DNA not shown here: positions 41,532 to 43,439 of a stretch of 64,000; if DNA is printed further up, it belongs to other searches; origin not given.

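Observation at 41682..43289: A low-GC, compositionally foreign lipase lipoprotein gene convergently overlaps the end of the RND pump gene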

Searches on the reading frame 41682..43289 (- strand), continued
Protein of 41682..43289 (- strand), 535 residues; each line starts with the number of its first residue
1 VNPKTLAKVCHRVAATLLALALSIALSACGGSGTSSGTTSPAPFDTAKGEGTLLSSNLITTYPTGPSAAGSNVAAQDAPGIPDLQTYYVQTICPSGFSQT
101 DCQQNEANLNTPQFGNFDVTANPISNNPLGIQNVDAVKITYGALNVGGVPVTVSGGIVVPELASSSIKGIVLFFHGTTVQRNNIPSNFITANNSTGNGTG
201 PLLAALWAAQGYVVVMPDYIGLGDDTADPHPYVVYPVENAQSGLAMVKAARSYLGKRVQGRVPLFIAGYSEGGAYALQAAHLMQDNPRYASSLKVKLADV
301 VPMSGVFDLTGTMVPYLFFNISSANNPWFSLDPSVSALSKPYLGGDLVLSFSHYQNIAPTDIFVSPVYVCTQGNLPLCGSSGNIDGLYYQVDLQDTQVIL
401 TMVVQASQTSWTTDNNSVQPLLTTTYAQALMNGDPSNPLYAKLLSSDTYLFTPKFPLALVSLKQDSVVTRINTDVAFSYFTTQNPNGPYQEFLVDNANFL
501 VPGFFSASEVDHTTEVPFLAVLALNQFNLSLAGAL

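Call 40: predict_structure(alignment_id=A2)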
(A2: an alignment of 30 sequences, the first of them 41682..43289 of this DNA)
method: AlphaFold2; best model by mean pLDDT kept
length: 535 residues; sequences in the alignment: 30
mean_pLDDT: 92.0   pTM: 0.89
mean pLDDT of the five models: 92.0, 91.5, 91.0, 89.6, 89.2
residues with pLDDT >= 90: 448; 70-90: 50; 50-70: 18; < 50: 19
segments of 3 or more residues with pLDDT < 50: 1-3, 28-36, 74-77
pLDDT, mean of each block of 10 residues (from residue 1): 57 78 61 52 97 97 80 51 94 95 98 97 96 97 97 98 95 95 92 88 98 97 89 95 99 94 98 98 98 98 98 97 95 95 96 97 97 94 93 93 97 97 98 98 98 98 94 98 98 98 91 96 98 68
secondary structure, 60 per line:
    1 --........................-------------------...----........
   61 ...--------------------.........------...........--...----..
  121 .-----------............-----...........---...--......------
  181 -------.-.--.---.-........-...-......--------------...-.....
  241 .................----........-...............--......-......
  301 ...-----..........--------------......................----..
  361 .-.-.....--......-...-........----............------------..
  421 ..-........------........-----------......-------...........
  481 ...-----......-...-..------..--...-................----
elements in order: H3-26 E53-63 H84-92 H99-109 E133-144 E150-160 E169-174 H199-206 E212-217 H236-257 E262-269 H271-285 H288-293 E295-303 H309-318 H333-354 H365-368 H372-377 H384-390 H395-406 H424-431 H438-445 E457-462 H470-483 E489-494 H516-531

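Call 43: fold_search(model_id=the predicted structure, library=pdb)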
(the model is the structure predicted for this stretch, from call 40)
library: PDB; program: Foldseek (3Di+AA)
matches with E <= 10: 1078; with E <= 0.001: 577
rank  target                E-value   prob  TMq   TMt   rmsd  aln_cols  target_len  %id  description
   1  3h2k                  1.6e-19  1.00  0.55  0.74   6.4       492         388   18  Crystal structure of a ligand-bound form of the rice cell wall degrading esterase LipA from Xanthomonas oryzae (released 2009-08-18)
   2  3h2g                  2.6e-19  1.00  0.57  0.77   4.8       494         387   19  Crystal structure of a rice cell wall degrading esterase LipA from Xanthomonas oryzae (released 2009-08-18)
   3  3h2i                  2.7e-19  1.00  0.57  0.78   5.2       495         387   18  Crystal structure of N228W mutant of the rice cell wall degrading esterase LipA from Xanthomonas oryzae (released 2009-08-18)
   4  3h2h                  3.5e-19  1.00  0.58  0.79   4.7       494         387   20  Crystal structure of G231F mutant of the rice cell wall degrading esterase LipA from Xanthomonas oryzae (released 2009-08-18)
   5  3h2j                  7.0e-19  1.00  0.58  0.78   4.4       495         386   18  Crystal structure of the rice cell wall degrading esterase LipA from Xanthomonas oryzae (released 2009-08-18)
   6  4ezi                  2.1e-18  1.00  0.57  0.79   4.4       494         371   18  Crystal structure of a putative hydrolase (lpg1103) from Legionella pneumophila subsp. pneumophila str. Philadelphia 1 a (released 2012-06-27)
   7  9jc9_A                5.4e-13  1.00  0.48  0.58   5.1       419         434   14  CalA-like lipase from Ustilago trichophora (S200A mutant) (released 2025-04-02)
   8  3zpx_A                8.2e-13  1.00  0.49  0.66   5.0       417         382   14  USTILAGO MAYDIS LIPASE UM03410, SHORT FORM WITHOUT FLAP (released 2014-03-19)
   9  2veo_A                4.9e-12  1.00  0.46  0.55   5.8       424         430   16  X-ray structure of Candida antarctica lipase A in its closed state. (released 2007-11-06)
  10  9jca                  5.5e-12  1.00  0.41  0.49   7.9       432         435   13  CalA-like lipase from Ustilago trichophora (released 2025-04-02)
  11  3guu_A                6.8e-12  1.00  0.43  0.52   5.8       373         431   15  X-ray structure of Candida Antarctica lipase A (released 2010-03-31)
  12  9jcb_A                3.7e-11  1.00  0.45  0.55   6.0       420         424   13  CalA-like lipase from Kalmanozyma brasiliensis (released 2025-04-02)
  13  1jkm_A                2.5e-09  1.00  0.33  0.46  10.3       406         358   13  BREFELDIN A ESTERASE, A BACTERIAL HOMOLOGUE OF HUMAN HORMONE SENSITIVE LIPASE (released 1999-02-16)
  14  3m81_A                6.4e-09  1.00  0.36  0.57   6.1       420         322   14  Crystal structure of Acetyl xylan esterase (TM0077) from THERMOTOGA MARITIMA at 2.50 A resolution (native apo structur (released 2010-04-21)
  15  3m83_A                7.5e-09  1.00  0.36  0.55   6.9       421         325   13  Crystal structure of Acetyl xylan esterase (TM0077) from THERMOTOGA MARITIMA at 2.12 A resolution (paraoxon inhibitor  (released 2010-05-12)
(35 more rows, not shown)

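Call 48: find_encoding_contigs(protein=P0001, flank=3000, max_places=3)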
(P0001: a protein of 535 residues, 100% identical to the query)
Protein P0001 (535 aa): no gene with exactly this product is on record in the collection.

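Call 63: search_protein_representatives(protein=window:41682-43289:-)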
Query: 535 residues. Proteins with E-value up to 0.001 (for the whole library): 2439; up to 1e-10: 730; up to 1e-30: 73. The best 150 are listed.
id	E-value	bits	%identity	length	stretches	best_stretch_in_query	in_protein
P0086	3.4e-157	540.6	56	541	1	22-530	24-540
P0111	1.5e-115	403.1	55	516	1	18-389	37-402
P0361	7.8e-97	341.4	58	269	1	262-529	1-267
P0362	3.0e-94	332.9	63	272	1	15-282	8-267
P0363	1.2e-58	215.4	53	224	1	314-528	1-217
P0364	3.2e-57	210.7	57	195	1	18-209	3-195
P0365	2.2e-55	204.7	35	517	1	83-530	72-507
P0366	1.3e-54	202.2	57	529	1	335-519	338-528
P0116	2.2e-53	198.1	32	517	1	82-527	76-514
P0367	5.5e-52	193.4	35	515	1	83-528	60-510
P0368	1.9e-51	191.6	57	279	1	30-232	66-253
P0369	1.2e-49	185.8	35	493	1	82-528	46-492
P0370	2.6e-48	181.3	36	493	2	83-360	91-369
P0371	2.6e-47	178.0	33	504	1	80-530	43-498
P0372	4.2e-47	177.4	33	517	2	84-521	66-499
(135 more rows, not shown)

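Call 68: search_solved_structures(query=A2, max_evalue=0.001, show_alignments=2)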
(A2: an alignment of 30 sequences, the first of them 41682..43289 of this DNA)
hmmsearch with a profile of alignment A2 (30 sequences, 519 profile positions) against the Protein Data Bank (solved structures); distinct sequences matched with E-value up to 0.001: 4.
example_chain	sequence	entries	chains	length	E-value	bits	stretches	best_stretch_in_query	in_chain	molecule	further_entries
4ezi_A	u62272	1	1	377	1.9e-27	99.4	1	119-265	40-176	Uncharacterized protein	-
3h2h_A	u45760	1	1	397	1.3e-22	83.4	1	119-318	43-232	esterase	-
3h2g_A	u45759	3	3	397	3.1e-22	82.1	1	119-303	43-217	esterase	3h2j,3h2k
3h2i_A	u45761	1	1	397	4.6e-22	81.6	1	119-302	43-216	esterase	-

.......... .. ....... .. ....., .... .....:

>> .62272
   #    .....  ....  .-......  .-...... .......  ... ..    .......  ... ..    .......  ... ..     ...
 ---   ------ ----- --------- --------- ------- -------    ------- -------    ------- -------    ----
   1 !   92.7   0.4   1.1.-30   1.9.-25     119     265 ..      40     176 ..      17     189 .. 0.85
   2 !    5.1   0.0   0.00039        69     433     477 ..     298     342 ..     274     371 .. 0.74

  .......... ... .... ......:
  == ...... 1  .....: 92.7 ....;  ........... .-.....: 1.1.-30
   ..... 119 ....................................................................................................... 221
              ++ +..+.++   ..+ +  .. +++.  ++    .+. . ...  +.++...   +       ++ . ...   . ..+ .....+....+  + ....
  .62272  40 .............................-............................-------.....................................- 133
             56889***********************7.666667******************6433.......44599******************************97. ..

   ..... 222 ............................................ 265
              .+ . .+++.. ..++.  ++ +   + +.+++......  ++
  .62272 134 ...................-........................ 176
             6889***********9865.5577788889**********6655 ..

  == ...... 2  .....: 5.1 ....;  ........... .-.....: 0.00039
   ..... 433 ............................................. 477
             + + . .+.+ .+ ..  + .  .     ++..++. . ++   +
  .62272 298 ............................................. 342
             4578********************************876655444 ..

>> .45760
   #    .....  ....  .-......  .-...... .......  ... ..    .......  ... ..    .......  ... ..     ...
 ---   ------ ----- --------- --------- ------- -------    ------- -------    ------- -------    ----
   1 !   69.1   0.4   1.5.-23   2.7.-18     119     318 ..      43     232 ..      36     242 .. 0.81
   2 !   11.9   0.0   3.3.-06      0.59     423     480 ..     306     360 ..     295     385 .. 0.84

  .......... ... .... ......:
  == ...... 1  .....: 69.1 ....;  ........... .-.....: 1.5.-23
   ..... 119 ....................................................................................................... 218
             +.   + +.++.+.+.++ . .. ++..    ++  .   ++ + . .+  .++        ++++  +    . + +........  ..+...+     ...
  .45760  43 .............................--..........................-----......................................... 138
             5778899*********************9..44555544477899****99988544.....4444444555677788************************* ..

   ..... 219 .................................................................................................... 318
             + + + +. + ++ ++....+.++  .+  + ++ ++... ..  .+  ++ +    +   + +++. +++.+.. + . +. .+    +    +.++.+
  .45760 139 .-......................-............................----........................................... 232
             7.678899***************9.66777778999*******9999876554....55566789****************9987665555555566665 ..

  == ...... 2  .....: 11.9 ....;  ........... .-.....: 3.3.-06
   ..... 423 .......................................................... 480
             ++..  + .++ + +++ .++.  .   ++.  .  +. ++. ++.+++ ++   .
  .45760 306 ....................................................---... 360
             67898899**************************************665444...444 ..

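Call 71: find_related_loci(query=window:41682-43289:-, collection=metagenome_contigs, flank=8000)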
Query window:41682-43289:- (535 aa) in metagenome_contigs; peptide patterns used: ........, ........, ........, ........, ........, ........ (x = any residue, [..] = any of these).
194 stretches matched a pattern; 62 encode a relative of the query (tblastn E <= 1e-3); 61 distinct loci.
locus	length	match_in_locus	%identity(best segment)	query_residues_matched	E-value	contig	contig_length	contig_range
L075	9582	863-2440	75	11-530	0e+0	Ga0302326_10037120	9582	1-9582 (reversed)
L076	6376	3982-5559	75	11-530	0e+0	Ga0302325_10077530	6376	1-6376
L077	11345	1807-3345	67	17-530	0e+0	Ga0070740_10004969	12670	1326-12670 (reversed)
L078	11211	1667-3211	64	16-535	0e+0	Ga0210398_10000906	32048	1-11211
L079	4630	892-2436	58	16-534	0e+0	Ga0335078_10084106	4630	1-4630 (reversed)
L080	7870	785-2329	57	9-530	0e+0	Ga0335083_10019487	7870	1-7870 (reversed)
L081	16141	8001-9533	59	16-528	0e+0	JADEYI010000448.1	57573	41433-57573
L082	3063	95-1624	59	15-528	0e+0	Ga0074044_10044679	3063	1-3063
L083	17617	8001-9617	53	8-530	7e-175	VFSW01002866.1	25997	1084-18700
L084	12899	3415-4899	55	29-528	7e-171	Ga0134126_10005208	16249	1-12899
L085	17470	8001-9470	53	44-530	1e-161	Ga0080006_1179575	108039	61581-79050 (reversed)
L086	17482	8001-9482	53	44-534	2e-160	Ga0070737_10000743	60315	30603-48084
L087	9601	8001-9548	51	16-528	2e-158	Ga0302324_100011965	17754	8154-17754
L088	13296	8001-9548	51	16-528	5e-158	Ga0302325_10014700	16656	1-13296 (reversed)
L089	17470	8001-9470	52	44-530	4e-158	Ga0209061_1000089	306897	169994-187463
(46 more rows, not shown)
